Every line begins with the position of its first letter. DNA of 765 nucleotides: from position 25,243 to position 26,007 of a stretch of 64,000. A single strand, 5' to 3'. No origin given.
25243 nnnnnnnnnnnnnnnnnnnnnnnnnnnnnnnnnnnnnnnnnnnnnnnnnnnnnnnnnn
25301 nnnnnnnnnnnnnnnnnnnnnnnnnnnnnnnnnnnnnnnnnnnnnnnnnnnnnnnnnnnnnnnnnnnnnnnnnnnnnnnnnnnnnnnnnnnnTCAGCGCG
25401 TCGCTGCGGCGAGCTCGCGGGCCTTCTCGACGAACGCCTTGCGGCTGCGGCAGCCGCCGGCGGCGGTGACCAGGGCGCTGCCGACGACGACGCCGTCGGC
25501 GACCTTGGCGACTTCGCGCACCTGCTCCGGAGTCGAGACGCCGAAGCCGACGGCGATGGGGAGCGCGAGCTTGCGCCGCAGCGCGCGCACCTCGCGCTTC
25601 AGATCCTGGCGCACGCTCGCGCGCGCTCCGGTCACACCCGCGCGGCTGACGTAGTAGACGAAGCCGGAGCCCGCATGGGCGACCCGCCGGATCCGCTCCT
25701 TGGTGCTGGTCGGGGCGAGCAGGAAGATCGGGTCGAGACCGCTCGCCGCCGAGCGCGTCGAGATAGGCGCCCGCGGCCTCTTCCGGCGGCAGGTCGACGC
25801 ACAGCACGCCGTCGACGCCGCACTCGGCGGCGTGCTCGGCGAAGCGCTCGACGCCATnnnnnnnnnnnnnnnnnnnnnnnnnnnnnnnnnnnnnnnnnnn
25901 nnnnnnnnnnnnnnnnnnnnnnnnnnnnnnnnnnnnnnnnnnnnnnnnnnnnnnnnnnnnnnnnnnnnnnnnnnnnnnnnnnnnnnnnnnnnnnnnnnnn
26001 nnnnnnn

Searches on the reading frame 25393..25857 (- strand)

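Call 61: search_protein_families(library=pfam, proteins=[window:25393-25857:-], max_evalue=0.001)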
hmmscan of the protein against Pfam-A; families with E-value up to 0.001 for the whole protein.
window:25393-25857:- (154 aa): 2 families
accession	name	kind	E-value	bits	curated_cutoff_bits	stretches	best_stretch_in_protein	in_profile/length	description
PF00290.26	Trp_syntA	-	5.1e-35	121.1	27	1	32-140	132-241/259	Tryptophan synthase alpha chain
PF00977.27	His_biosynth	-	0.00052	20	23.6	1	83-132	58-108/228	Histidine biosynthesis protein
